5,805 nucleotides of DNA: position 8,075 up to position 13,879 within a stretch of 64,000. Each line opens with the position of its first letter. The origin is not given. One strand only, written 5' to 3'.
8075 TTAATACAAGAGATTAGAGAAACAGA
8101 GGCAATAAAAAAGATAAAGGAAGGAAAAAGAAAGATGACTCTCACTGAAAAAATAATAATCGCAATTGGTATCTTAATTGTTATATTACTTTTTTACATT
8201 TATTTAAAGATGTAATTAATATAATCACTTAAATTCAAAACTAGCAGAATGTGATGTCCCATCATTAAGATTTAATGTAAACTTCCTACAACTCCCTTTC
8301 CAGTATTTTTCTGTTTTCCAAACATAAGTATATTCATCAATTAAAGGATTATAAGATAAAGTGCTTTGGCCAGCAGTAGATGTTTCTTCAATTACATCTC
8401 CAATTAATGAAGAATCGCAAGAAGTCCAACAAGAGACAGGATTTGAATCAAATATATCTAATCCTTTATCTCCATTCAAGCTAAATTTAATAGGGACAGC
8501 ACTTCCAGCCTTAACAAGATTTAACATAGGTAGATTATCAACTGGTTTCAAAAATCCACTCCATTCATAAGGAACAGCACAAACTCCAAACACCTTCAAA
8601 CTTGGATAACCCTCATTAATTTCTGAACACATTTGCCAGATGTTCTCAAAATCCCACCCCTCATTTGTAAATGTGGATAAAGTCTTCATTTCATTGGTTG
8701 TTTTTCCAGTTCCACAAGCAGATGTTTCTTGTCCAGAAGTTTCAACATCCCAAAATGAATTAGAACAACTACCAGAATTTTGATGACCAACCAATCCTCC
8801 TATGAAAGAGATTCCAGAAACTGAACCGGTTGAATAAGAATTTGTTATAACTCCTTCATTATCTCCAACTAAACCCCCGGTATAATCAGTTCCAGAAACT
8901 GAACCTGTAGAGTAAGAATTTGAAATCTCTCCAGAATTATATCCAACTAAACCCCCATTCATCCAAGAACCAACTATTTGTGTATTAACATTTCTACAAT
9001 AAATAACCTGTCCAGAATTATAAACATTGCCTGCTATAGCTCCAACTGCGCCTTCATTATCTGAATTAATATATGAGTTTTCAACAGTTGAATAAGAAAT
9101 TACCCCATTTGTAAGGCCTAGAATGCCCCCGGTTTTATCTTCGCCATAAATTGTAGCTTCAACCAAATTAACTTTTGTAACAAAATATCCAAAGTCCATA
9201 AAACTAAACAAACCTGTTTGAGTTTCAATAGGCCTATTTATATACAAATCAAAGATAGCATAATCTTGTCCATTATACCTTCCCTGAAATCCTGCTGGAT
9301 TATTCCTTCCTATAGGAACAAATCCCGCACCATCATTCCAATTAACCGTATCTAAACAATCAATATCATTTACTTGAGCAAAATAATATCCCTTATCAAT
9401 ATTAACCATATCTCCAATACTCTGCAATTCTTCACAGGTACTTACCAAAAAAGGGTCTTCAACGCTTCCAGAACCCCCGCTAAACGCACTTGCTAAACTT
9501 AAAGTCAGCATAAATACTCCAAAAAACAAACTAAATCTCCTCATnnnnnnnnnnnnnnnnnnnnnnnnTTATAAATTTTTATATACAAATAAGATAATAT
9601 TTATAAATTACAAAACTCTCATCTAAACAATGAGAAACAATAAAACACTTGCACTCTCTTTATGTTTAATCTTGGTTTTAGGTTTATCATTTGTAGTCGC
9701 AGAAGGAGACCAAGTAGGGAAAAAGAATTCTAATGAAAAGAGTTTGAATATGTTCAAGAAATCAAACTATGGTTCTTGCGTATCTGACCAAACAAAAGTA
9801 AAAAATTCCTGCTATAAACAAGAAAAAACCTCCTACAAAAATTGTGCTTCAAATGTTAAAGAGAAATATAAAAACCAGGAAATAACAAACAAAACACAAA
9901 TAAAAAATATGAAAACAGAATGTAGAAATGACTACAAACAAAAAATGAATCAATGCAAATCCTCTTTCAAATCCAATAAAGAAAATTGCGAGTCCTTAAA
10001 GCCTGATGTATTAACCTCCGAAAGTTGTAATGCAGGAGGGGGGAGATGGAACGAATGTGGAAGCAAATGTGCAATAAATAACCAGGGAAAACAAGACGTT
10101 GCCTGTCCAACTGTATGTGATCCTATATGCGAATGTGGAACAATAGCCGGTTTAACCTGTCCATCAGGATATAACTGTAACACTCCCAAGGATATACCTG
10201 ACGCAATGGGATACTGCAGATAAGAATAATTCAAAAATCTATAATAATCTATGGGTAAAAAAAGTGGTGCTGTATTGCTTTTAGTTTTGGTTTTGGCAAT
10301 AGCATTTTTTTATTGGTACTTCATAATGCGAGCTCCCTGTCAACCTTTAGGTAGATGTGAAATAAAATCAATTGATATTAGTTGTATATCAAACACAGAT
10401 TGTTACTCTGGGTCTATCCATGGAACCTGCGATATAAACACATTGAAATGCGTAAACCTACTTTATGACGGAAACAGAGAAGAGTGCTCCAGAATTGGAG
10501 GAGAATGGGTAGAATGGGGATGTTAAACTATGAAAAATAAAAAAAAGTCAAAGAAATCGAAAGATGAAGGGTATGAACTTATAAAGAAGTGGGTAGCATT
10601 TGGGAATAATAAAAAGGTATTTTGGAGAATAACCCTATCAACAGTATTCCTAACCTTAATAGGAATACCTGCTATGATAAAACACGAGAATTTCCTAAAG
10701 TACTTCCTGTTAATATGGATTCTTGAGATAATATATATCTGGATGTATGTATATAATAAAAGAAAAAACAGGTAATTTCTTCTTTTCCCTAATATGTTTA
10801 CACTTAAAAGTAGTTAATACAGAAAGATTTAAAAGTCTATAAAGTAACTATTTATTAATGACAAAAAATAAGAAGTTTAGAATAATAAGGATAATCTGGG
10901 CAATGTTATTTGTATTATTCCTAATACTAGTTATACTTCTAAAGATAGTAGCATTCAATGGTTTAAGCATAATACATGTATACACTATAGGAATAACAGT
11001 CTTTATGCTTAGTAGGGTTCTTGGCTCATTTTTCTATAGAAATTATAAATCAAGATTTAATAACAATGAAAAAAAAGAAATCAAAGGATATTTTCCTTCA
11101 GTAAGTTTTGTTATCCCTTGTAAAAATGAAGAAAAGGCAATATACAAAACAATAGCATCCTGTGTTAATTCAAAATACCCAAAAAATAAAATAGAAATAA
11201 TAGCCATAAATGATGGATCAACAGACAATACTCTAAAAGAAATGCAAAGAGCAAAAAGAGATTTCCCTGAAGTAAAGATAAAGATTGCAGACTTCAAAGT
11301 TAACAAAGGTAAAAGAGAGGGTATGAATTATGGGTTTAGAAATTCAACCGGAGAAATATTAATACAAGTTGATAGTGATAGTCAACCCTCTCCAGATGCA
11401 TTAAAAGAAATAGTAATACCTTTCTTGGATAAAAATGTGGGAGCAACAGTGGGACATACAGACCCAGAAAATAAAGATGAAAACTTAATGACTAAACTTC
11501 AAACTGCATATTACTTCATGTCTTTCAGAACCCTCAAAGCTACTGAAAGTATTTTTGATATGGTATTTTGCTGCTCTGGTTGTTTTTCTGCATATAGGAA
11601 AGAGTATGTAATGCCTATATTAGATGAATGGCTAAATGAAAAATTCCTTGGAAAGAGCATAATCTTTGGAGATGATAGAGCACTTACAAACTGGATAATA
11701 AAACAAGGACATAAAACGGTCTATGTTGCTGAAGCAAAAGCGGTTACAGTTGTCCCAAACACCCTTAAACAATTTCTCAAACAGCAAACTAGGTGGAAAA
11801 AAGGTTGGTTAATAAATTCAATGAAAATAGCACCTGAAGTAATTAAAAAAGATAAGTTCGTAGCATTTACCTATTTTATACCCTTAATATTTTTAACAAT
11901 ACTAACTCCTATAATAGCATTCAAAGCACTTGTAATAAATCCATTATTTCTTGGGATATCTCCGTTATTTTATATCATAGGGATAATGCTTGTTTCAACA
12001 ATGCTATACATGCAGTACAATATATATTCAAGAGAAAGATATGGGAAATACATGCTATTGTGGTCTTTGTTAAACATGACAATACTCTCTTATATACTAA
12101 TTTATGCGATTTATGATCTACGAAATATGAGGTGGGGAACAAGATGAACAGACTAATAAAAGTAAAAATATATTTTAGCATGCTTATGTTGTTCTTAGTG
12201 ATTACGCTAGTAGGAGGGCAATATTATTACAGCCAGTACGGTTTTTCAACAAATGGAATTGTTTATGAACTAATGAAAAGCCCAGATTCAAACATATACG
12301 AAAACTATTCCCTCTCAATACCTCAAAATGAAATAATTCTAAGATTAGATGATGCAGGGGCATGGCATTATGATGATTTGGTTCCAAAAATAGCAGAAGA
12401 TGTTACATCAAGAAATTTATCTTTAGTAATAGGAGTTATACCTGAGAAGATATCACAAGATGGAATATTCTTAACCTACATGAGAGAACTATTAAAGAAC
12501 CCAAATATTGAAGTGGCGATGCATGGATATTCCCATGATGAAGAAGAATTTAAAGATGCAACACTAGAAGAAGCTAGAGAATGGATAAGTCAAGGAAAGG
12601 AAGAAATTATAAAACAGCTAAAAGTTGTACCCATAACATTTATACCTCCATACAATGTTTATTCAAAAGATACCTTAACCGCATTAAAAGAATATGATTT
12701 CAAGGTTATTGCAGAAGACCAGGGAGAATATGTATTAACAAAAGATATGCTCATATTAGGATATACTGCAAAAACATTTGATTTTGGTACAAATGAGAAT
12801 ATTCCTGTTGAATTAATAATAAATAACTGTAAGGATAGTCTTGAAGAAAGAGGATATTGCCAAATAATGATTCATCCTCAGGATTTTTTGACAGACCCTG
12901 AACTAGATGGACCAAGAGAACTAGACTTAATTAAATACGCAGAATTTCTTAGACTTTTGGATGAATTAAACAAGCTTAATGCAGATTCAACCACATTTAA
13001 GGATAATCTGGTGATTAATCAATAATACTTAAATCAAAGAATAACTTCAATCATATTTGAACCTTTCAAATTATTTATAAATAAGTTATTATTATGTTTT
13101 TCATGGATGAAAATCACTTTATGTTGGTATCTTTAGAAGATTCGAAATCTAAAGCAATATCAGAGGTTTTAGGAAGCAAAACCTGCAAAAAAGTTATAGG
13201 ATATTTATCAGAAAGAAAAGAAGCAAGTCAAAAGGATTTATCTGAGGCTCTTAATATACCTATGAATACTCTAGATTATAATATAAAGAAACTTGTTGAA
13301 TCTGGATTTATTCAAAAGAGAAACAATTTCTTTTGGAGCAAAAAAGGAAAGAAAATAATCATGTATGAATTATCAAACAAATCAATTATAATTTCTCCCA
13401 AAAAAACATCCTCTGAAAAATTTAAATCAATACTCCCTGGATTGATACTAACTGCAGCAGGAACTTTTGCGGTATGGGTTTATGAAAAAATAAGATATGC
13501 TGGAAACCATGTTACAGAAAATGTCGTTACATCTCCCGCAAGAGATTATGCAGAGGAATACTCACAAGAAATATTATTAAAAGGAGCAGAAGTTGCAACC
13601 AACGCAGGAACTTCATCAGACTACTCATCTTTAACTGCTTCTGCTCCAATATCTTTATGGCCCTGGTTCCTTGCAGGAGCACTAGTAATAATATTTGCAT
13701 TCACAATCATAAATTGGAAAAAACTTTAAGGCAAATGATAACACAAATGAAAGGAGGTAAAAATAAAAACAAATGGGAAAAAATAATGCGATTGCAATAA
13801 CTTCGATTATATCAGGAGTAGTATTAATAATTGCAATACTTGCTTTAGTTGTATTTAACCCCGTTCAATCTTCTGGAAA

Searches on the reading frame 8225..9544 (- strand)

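Call 41: search_protein_families(library=pfam, proteins=[window:8225-9544:-], max_evalue=0.00001)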
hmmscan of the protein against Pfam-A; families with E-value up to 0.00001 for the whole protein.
window:8225-9544:- (439 aa): 1 family
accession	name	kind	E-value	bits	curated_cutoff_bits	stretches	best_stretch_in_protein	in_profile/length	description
PF07581.17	Glug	-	1.7e-09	37.9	20.5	0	197-217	6-28/28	The GLUG motif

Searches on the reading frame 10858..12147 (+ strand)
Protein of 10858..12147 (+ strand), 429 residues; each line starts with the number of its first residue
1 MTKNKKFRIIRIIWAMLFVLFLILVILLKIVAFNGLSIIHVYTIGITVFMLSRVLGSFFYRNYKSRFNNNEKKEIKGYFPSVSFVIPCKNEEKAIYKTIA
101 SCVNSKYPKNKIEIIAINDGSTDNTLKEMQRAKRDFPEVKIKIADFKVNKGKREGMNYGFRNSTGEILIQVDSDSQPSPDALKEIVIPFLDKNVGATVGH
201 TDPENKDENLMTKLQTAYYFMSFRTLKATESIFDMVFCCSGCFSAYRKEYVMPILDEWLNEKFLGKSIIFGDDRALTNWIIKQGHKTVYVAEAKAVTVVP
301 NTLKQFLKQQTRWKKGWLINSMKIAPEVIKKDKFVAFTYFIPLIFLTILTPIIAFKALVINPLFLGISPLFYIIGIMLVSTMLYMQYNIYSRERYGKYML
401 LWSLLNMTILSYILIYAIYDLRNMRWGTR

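Call 41: search_protein_families(library=pfam, proteins=[window:10858-12147:+], max_evalue=0.00001)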
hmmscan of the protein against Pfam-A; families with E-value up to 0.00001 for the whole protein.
window:10858-12147:+ (429 aa): 6 families
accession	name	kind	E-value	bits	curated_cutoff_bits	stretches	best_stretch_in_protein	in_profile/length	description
PF00535.33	Glycos_transf_2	-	2.3e-30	106.1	23.3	1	83-251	1-164/168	Glycosyl transferase family 2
PF13641.12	Glyco_tranf_2_3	-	9.8e-30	104.7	27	1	80-315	1-229/230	Glycosyltransferase like family 2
PF03142.21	Chitin_synth_2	-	1.8e-22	80.1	27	1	159-428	196-491/527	Chitin synthase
PF13632.12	Glyco_trans_2_3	-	5.2e-09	36.6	27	1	170-378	4-185/198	Glycosyl transferase family group 2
PF10111.15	Glyco_tranf_2_2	-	1e-07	32.2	27.3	1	83-186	1-103/276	Glycosyltransferase like family 2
PF13506.12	Glyco_transf_21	-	1.8e-06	28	21.7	1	146-315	13-174/174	Glycosyl transferase family 21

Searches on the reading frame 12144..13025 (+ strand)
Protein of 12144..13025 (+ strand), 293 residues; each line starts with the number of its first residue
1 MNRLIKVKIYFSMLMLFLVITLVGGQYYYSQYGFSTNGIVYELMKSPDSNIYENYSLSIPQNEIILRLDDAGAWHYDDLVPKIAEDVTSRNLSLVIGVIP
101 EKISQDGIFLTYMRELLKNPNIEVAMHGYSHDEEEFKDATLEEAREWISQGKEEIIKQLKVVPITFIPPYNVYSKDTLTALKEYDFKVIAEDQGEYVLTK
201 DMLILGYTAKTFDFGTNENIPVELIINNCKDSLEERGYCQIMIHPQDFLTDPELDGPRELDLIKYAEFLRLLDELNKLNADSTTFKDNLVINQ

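Call 41: search_protein_families(library=pfam, proteins=[window:12144-13025:+], max_evalue=0.00001)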
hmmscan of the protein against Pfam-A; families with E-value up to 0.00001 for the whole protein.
window:12144-13025:+ (293 aa): 2 families
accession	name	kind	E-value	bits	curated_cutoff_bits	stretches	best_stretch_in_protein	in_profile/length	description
PF10096.14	DUF2334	-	1.2e-18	67.9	26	1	64-247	2-190/203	Uncharacterized protein conserved in bacteria (DUF2334)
PF01522.26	Polysacc_deac_1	-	7.7e-07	29.5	23.1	1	111-188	49-123/124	Polysaccharide deacetylase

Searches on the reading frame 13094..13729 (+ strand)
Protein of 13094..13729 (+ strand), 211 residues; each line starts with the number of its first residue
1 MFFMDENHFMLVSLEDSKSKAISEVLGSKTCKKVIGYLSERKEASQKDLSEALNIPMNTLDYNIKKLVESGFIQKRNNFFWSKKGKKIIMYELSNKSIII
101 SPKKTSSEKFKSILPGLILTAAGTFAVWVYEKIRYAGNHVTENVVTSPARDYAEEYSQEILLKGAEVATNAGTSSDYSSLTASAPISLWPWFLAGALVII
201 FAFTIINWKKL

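Call 43: search_protein_families(library=pfam, proteins=[window:13094-13729:+], max_evalue=0.00001)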
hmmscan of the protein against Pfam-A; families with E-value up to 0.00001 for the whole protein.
window:13094-13729:+ (211 aa): 2 families
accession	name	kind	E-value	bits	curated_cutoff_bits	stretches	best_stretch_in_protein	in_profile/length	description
PF12840.13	HTH_20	-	2e-09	37.7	27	1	26-73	1-48/51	Helix-turn-helix domain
PF13412.12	HTH_24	-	9.4e-06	25.6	21.9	0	32-74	6-48/48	Winged helix-turn-helix DNA-binding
